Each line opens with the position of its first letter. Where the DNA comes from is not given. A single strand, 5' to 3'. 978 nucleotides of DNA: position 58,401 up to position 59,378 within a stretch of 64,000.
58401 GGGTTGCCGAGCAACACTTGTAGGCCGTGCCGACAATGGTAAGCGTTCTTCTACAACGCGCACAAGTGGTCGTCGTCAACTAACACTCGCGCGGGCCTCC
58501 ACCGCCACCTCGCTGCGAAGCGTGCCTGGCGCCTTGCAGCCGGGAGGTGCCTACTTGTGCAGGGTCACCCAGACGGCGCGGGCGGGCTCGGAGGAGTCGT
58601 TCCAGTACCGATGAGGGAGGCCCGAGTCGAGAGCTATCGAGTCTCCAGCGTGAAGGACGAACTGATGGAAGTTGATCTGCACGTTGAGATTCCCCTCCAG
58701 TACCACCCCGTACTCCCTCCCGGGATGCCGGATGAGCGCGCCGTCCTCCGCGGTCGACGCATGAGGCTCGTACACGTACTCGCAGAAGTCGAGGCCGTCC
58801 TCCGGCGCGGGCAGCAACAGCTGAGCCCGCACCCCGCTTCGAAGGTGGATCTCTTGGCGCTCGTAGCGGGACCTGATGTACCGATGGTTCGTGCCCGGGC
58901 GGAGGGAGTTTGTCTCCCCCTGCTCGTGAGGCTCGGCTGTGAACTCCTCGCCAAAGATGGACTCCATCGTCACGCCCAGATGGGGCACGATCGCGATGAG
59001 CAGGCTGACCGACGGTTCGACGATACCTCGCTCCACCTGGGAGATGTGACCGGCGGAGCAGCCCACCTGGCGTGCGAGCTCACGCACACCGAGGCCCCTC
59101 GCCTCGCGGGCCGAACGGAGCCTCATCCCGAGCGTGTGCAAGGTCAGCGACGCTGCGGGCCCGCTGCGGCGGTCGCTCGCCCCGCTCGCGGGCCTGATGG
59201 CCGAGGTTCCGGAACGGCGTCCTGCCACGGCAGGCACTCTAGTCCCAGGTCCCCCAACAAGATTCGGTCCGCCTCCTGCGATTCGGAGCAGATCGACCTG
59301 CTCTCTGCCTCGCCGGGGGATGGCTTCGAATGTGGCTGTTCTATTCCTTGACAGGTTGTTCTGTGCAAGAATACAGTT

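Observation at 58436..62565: Shared operator-like motif in the -35/-10 spacers of three promoters around an XRE-cupin regulator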

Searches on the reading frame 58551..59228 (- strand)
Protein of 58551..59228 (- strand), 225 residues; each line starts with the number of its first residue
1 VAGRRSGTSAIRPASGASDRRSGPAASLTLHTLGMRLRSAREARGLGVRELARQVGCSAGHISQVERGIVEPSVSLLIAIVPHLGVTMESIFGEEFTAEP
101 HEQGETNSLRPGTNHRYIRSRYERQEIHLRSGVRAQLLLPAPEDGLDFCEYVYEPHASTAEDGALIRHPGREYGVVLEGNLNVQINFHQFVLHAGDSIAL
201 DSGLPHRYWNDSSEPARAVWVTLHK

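Call 8: search_protein_families(library=pfam, proteins=[window:58551-59126:-])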
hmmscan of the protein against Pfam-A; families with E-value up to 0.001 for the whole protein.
window:58551-59126:- (191 aa): 5 families
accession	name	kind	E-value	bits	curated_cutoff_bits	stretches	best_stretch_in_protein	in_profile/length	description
PF07883.17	Cupin_2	-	2.1e-17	63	27.2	1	127-187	12-69/70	Cupin domain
PF13560.12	HTH_31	-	5.6e-11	43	27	1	2-53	5-57/64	Helix-turn-helix domain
PF01381.28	HTH_3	-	1.5e-09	38.2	23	1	3-55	1-53/55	Helix-turn-helix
PF02311.25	AraC_binding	-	1e-06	28.9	21.1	1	134-190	21-77/135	AraC-like ligand binding domain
PF12844.13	HTH_19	-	0.00093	19.5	30.2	0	2-48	3-49/64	Helix-turn-helix domain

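Call 9: find_related_loci(query=window:58551-59126:-, collection=genome_contigs, flank=8000)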
Query window:58551-59126:- (191 aa) in genome_contigs; peptide patterns used: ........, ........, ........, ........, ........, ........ (x = any residue, [..] = any of these).
190 stretches matched a pattern, but none encodes a relative of the query by tblastn (E <= 1e-3).

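Call 10: find_homologous_proteins(query=window:58551-59126:-, max_evalue=1e-10)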
Query window:58551-59126:- (191 aa): 649 proteins with E <= 1e-10 among 909 candidates; the best 120 are listed.
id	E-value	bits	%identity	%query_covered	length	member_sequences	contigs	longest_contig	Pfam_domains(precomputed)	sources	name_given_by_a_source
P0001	4.0e-118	410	96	100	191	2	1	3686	PF07883.18,PF01381.29,PF02311.26,PF13560.13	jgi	jgi:transcriptional regulator with XRE-family HTH domain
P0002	1.4e-72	261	65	98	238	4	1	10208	PF07883.18,PF01381.29,PF13560.13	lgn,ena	-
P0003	2.0e-69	251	59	99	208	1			PF12844.14,PF07883.18,PF01381.29,PF13560.13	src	-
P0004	1.7e-66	241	61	98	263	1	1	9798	PF07883.18,PF01381.29,PF13560.13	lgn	-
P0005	1.1e-63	232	58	99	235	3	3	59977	PF07883.18,PF01381.29,PF13560.13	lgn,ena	-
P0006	5.9e-54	201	51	98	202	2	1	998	PF12844.14,PF07883.18,PF01381.29,PF13560.13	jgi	jgi:transcriptional regulator with XRE-family HTH domain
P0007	9.5e-50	187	48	98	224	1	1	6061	PF07883.18,PF01381.29,PF13560.13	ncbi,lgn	-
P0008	1.5e-49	186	52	98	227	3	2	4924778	PF12844.14,PF07883.18,PF01381.29,PF13560.13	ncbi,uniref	ncbi:XRE family transcriptional regulator [Arthrobacter methylotrophus]|uniref:Cupin domain-containi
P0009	2.5e-49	185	52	98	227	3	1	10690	PF12844.14,PF07883.18,PF01381.29,PF13560.13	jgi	jgi:transcriptional regulator with XRE-family HTH domain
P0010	3.1e-48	182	48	99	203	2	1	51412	PF12844.14,PF07883.18,PF01381.29,PF13560.13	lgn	-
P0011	3.4e-48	182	47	98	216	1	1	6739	PF07883.18,PF01381.29,PF13560.13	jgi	-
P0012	1.3e-47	180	48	93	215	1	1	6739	PF12844.14,PF07883.18,PF01381.29,PF13560.13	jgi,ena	-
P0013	2.6e-47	179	47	98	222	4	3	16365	PF07883.18,PF01381.29,PF02311.26,PF13560.13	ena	-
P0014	3.4e-47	178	45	98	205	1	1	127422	PF12844.14,PF07883.18,PF01381.29,PF13560.13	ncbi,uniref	ncbi:cupin domain-containing protein [Arthrobacter sp. UYEF3]|uniref:helix-turn-helix domain-contain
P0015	2.2e-44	169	43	93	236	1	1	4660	PF12844.14,PF13413.13,PF07883.18,PF01381.29,PF13560.13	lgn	-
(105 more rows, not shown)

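Call 11: find_encoding_contigs(protein=P0001, flank=10000, max_places=3)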
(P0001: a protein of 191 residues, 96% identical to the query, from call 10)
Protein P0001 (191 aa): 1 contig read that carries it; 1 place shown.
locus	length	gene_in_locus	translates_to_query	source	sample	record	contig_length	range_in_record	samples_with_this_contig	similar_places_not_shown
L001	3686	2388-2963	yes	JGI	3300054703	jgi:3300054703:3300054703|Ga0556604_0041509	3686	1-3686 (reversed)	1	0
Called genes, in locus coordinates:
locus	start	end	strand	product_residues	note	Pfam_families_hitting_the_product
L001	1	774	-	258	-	?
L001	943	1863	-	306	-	PF00497:SBP_bac_3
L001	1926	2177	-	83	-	PF14552:Tautomerase_2 (weak), PF01361:Tautomerase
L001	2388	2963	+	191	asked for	PF01381:HTH_3, PF13560:HTH_31, PF07883:Cupin_2, PF02311:AraC_binding (weak)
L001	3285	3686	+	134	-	?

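Call 12: find_encoding_contigs(protein=P0002, flank=10000, max_places=3)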
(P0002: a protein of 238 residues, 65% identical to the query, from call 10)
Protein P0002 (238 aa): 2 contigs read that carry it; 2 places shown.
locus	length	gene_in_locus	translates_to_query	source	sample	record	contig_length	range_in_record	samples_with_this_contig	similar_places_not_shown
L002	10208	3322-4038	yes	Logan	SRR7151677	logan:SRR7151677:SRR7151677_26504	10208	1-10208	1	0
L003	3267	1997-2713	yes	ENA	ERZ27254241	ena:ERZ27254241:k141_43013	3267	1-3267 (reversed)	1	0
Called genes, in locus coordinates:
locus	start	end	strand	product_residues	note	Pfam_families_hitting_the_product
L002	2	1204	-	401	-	?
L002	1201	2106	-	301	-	PF19799:DUF6282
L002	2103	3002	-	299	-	PF00378:ECH_1, PF16113:ECH_2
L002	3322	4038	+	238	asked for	PF13560:HTH_31, PF01381:HTH_3, PF07883:Cupin_2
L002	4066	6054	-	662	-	PF00724:Oxidored_FMN, PF00070:Pyr_redox (faint), PF00890:FAD_binding_2 (weak), PF01266:DAO (faint), PF03486:HI0933_like (faint), PF07992:Pyr_redox_2, PF12831:FAD_oxidored, PF13450:NAD_binding_8 (weak)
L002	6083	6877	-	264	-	PF00005:ABC_tran, PF02463:SMC_N, PF13304:AAA_21 (weak)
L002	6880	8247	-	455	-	PF03972:MmgE_PrpD_N, PF19305:MmgE_PrpD_C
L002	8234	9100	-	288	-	PF00528:BPD_transp_1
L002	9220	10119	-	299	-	PF00497:SBP_bac_3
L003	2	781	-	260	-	?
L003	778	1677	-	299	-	PF00378:ECH_1, PF16113:ECH_2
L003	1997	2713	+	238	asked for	PF13560:HTH_31, PF01381:HTH_3, PF07883:Cupin_2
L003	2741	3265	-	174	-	?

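Call 13: find_encoding_contigs(protein=P0004, flank=10000, max_places=3)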
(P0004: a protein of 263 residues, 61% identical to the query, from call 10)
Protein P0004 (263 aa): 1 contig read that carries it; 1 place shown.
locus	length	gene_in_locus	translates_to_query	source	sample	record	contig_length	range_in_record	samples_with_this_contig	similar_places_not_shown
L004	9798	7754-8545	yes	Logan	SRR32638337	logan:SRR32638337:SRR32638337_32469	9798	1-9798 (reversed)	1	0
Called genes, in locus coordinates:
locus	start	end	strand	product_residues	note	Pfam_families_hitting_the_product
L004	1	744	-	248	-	?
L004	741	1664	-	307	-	PF03446:NAD_binding_2, PF09130:DUF1932 (weak)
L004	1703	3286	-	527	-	PF00501:AMP-binding, PF13193:AMP-binding_C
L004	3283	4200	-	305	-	PF19799:DUF6282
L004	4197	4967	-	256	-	PF00378:ECH_1, PF16113:ECH_2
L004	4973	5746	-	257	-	PF00005:ABC_tran, PF02463:SMC_N (faint), PF13191:AAA_16 (weak), PF13304:AAA_21 (weak)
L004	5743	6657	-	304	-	PF00528:BPD_transp_1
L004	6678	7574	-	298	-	PF00497:SBP_bac_3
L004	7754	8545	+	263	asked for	PF01381:HTH_3, PF13560:HTH_31, PF07883:Cupin_2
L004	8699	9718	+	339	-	-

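Call 14: find_encoding_contigs(protein=P0005, flank=10000, max_places=3)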
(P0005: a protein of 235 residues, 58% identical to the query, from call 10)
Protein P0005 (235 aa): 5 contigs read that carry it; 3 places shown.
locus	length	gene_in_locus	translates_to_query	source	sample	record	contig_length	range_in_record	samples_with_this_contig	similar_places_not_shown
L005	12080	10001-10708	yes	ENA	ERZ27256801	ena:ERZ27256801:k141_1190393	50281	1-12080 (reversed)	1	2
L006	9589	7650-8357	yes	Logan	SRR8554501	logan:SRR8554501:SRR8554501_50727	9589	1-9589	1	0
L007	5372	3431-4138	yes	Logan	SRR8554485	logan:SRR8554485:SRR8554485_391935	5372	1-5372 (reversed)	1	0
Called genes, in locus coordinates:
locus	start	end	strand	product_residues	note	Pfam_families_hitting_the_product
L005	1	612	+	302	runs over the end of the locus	PF03446:NAD_binding_2, PF09130:DUF1932 (weak)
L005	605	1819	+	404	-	PF00155:Aminotran_1_2, PF01041:DegT_DnrJ_EryC1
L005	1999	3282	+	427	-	PF00070:Pyr_redox (faint), PF00890:FAD_binding_2, PF01266:DAO, PF07992:Pyr_redox_2 (faint), PF13450:NAD_binding_8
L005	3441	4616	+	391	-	PF02771:Acyl-CoA_dh_N, PF02770:Acyl-CoA_dh_M, PF00441:Acyl-CoA_dh_1, PF08028:Acyl-CoA_dh_2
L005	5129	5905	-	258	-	PF23441:SDR (weak), PF00106:adh_short, PF01370:Epimerase (faint), PF08659:KR (weak), PF13561:adh_short_C2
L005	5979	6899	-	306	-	PF19799:DUF6282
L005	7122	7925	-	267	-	PF02463:SMC_N (weak), PF09818:ABC_ATPase (faint), PF00005:ABC_tran, PF13304:AAA_21 (faint)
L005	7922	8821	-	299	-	PF00528:BPD_transp_1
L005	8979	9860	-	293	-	PF00497:SBP_bac_3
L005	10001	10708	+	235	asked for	PF13560:HTH_31, PF01381:HTH_3, PF07883:Cupin_2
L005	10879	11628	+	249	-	PF00378:ECH_1, PF16113:ECH_2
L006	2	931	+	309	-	?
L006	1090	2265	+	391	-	PF02771:Acyl-CoA_dh_N, PF02770:Acyl-CoA_dh_M, PF00441:Acyl-CoA_dh_1, PF08028:Acyl-CoA_dh_2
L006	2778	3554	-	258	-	PF23441:SDR (weak), PF00106:adh_short, PF01370:Epimerase (faint), PF08659:KR (weak), PF13561:adh_short_C2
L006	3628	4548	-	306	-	PF19799:DUF6282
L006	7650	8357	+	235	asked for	PF13560:HTH_31, PF01381:HTH_3, PF07883:Cupin_2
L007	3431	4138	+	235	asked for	PF13560:HTH_31, PF01381:HTH_3, PF07883:Cupin_2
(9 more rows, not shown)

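Call 21: find_encoding_contigs(protein=P0008, flank=10000, max_places=2)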
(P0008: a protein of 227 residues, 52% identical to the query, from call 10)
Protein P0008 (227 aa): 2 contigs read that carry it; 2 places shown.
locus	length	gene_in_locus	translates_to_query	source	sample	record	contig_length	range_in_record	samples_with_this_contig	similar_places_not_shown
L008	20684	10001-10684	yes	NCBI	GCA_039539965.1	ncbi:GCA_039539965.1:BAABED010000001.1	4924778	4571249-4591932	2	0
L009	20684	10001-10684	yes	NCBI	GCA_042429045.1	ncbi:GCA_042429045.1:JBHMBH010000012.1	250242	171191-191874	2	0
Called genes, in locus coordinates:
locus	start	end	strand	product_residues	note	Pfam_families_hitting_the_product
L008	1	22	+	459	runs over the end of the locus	PF00772:DnaB, PF03796:DnaB_C, PF06745:ATPase, PF13481:AAA_25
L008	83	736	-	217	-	-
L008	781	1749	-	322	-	PF03061:4HBT, PF13622:4HBT_3 (faint), PF13279:4HBT_2 (weak), PF03061:4HBT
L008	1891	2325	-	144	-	PF07681:DoxX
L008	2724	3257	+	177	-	PF01965:DJ-1_PfpI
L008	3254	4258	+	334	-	PF00111:Fer2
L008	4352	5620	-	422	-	PF01425:Amidase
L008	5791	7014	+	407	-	PF00355:Rieske, PF00848:Ring_hydroxyl_A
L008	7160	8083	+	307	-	PF01073:3Beta_HSD, PF01370:Epimerase, PF02719:Polysacc_synt_2 (weak), PF04321:RmlD_sub_bind (weak), PF13460:NAD_binding_10, PF16363:GDP_Man_Dehyd, PF07993:NAD_binding_4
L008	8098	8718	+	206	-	-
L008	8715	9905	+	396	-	PF06545:AllG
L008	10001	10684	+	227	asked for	PF12844:HTH_19 (weak), PF13560:HTH_31, PF01381:HTH_3, PF07883:Cupin_2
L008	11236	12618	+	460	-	PF07690:MFS_1, PF00083:Sugar_tr, PF07690:MFS_1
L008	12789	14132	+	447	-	PF01554:MatE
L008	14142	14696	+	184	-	-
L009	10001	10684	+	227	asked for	PF12844:HTH_19 (weak), PF13560:HTH_31, PF01381:HTH_3, PF07883:Cupin_2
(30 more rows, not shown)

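Call 22: find_encoding_contigs(protein=P0010, flank=10000, max_places=2)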
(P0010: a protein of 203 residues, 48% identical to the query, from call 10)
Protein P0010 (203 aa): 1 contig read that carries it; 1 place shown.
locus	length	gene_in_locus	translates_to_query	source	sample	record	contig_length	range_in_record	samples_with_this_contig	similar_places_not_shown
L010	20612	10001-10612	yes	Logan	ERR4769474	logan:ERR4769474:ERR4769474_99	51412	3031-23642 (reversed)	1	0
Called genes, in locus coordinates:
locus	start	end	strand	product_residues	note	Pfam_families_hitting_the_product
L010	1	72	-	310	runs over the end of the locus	PF00561:Abhydrolase_1, PF12146:Hydrolase_4, PF12697:Abhydrolase_6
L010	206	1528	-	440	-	PF01565:FAD_binding_4, PF08031:BBE (weak)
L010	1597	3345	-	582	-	PF00743:FMO-like (weak), PF07992:Pyr_redox_2, PF13450:NAD_binding_8 (weak), PF13738:Pyr_redox_3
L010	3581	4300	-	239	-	PF00106:adh_short, PF01370:Epimerase (faint), PF08659:KR (weak), PF13460:NAD_binding_10 (weak), PF13561:adh_short_C2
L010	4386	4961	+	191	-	PF00440:TetR_N, PF16925:TetR_C_13 (weak)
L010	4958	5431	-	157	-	PF00293:NUDIX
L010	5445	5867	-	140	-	PF11774:Lsr2, PF23359:Lsr2_DNA-bd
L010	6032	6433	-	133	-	-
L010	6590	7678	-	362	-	PF00355:Rieske, PF00848:Ring_hydroxyl_A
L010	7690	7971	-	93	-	PF05899:Cupin_3 (weak), PF07883:Cupin_2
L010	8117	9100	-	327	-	PF00111:Fer2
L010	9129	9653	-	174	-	PF01965:DJ-1_PfpI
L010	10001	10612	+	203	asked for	PF12844:HTH_19 (weak), PF13560:HTH_31, PF01381:HTH_3, PF07883:Cupin_2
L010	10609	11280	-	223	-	PF00440:TetR_N, PF13977:TetR_C_6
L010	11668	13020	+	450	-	PF00083:Sugar_tr, PF07690:MFS_1, PF12832:MFS_1_like (faint), PF07690:MFS_1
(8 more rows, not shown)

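Call 23: find_encoding_contigs(protein=P0007, flank=10000, max_places=2)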
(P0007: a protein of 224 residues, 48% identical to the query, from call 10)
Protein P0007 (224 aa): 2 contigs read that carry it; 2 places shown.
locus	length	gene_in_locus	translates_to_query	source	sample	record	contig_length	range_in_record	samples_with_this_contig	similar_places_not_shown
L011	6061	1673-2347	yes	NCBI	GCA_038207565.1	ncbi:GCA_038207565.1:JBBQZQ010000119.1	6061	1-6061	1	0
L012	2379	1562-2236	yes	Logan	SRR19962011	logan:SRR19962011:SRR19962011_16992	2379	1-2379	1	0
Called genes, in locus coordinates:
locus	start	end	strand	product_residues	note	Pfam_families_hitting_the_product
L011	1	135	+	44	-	?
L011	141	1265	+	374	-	PF00355:Rieske, PF00848:Ring_hydroxyl_A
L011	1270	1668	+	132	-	PF07883:Cupin_2 (weak)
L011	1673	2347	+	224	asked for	PF13560:HTH_31, PF01381:HTH_3, PF07883:Cupin_2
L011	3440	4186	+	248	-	-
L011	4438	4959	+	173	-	-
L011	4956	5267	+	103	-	-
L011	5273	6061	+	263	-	?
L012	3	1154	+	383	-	?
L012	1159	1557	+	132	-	PF07883:Cupin_2 (weak)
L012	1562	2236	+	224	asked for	PF13560:HTH_31, PF01381:HTH_3, PF07883:Cupin_2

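Call 24: find_encoding_contigs(protein=P0013, flank=10000, max_places=2)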
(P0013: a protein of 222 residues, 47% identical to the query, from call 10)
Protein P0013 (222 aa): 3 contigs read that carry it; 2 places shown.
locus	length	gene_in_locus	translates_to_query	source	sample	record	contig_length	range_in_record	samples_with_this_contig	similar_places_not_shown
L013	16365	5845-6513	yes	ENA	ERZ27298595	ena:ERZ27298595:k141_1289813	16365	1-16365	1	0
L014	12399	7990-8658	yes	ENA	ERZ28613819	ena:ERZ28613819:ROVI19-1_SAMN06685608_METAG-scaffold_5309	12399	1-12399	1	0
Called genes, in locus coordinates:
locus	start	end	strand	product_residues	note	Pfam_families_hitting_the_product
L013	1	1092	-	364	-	?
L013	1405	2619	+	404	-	PF00355:Rieske, PF00848:Ring_hydroxyl_A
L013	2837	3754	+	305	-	PF01073:3Beta_HSD, PF01370:Epimerase, PF02719:Polysacc_synt_2 (faint), PF04321:RmlD_sub_bind (faint), PF05368:NmrA (weak), PF16363:GDP_Man_Dehyd, PF13460:NAD_binding_10, PF07993:NAD_binding_4, +1 more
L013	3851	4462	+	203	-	-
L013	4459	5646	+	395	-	PF06545:AllG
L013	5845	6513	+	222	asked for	PF13560:HTH_31, PF01381:HTH_3, PF07883:Cupin_2, PF02311:AraC_binding (weak)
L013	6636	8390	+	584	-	PF01645:Glu_synthase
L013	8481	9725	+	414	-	PF07690:MFS_1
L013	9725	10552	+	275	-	PF07690:MFS_1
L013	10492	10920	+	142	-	PF06779:MFS_4, PF07690:MFS_1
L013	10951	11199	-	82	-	-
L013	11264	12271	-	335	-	PF00248:Aldo_ket_red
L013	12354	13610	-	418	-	PF03069:FmdA_AmdA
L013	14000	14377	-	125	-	PF01479:S4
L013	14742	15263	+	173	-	PF00210:Ferritin, PF02915:Rubrerythrin (faint)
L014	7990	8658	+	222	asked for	PF13560:HTH_31, PF01381:HTH_3, PF07883:Cupin_2, PF02311:AraC_binding (weak)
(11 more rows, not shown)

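Call 28: find_related_loci(query=A3, collection=genome_contigs, flank=8000)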
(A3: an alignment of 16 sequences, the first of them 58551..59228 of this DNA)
Query A3 (225 aa) in genome_contigs; peptide patterns used: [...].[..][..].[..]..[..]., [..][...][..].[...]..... (x = any residue, [..] = any of these).
168 stretches matched a pattern; 156 encode a relative of the query (tblastn E <= 1e-3); the best 80 are kept; 80 distinct loci.
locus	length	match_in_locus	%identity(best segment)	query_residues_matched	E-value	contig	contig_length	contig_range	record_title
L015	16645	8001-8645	60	6-223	5e-81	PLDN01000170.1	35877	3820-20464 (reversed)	MAG: Acidimicrobiaceae bacterium isolate palsa_601 73.20111000_P2D.26_contig_7835, whole genome shotgun sequence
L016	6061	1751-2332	49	32-222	6e-56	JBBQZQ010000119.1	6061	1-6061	MAG: Mycobacteriales bacterium isolate Co_metawrap_2244 Cmw_2244_k141_18519267_length_6061_cov_12.9838, whole genome sho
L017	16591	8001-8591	45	24-222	5e-54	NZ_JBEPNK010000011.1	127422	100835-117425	Arthrobacter sp. UYEF3 Ga0493844_11, whole genome shotgun sequence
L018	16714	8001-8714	41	13-223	9e-52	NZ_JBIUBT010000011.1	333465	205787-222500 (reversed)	Streptomyces sp. NPDC052043 NPDC052043_152_C5.ctg-0011, whole genome shotgun sequence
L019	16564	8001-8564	46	33-223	5e-50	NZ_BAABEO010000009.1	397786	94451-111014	Arthrobacter ginkgonis strain JCM 30742 sequence09, whole genome shotgun sequence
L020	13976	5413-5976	46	33-223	2e-49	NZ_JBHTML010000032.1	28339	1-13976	Arthrobacter sp. GCM10027362 strain 680819 GCM70027362_3, whole genome shotgun sequence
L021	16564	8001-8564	46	33-223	3e-49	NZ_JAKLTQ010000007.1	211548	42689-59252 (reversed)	Arthrobacter hankyongi strain I2-34 7, whole genome shotgun sequence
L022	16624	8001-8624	44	4-221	7e-48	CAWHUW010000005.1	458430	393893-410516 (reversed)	MAG: uncultured Thermoleophilia bacterium isolate MFD02979.bin.2.124 genome assembly, contig: contig_32714, whole genome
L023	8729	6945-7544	45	32-225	7e-48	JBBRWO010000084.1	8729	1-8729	MAG: Coriobacteriia bacterium isolate La4_metabat2.012 La4_metabat2.012_K_2240072_L_8729_cov_16.5824, whole genome shotg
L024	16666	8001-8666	42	33-223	1e-47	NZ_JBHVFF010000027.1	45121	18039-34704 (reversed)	Streptomyces sp. NPDC057543 NPDC057543_T22_B8.ctg-0027, whole genome shotgun sequence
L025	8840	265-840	45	24-221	7e-47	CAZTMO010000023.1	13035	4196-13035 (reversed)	MAG TPA_asm: uncultured Thermoleophilia bacterium isolate binchicken_co74_431 genome assembly, contig: NODE_9014_length_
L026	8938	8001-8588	47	32-220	1e-46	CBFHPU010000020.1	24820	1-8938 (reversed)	MAG: Pontimonas sp. isolate AGTU_5_bin_30_permissive genome assembly, contig: AGTU_5_bin_30_permissive_c20, whole genome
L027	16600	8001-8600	47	32-224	2e-46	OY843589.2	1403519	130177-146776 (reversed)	MAG: Pontimonas sp. isolate b3a953fb-2999-437c-8903-5ab00bc28a08 genome assembly, chromosome: 1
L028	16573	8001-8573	47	25-221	1e-45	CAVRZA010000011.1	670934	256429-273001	MAG: uncultured Actinomycetes bacterium isolate MFD05942.bin.2.346 genome assembly, contig: contig_7471, whole genome sh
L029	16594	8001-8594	42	32-224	3e-45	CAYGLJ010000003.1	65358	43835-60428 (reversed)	MAG TPA_asm: uncultured Microbacteriaceae bacterium isolate ERP116193_co1_233 genome assembly, contig: NODE_1352_length_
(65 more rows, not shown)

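Call 43: find_related_loci(query=A3, collection=metagenome_contigs, flank=6000)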
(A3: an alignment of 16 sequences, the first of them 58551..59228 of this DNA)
Query A3 (225 aa) in metagenome_contigs; peptide patterns used: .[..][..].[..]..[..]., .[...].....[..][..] (x = any residue, [..] = any of these).
352 stretches matched a pattern; 255 encode a relative of the query (tblastn E <= 1e-3); the best 80 are kept; 80 distinct loci.
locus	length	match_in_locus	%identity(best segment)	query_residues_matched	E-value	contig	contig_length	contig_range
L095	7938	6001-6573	58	33-225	1e-71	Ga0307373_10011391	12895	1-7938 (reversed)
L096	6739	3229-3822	48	32-223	1e-55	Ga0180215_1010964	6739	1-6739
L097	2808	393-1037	44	9-223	1e-52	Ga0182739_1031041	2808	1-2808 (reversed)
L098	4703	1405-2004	44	15-223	6e-52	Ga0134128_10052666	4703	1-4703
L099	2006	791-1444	41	25-224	1e-50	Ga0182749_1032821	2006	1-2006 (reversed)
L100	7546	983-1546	47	28-221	3e-49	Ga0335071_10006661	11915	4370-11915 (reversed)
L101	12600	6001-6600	44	32-225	3e-49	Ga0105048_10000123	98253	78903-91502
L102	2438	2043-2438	60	27-163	1e-49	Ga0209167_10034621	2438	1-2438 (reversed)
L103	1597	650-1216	45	27-221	3e-50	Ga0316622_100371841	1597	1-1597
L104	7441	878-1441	45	28-221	3e-46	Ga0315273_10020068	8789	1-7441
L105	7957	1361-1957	45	32-223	4e-46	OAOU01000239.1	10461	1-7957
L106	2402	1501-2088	44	32-223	2e-46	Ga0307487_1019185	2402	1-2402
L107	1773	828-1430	44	33-220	1e-46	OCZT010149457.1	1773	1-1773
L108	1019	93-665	44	25-221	1e-48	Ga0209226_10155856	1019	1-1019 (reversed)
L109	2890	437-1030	42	32-224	1e-45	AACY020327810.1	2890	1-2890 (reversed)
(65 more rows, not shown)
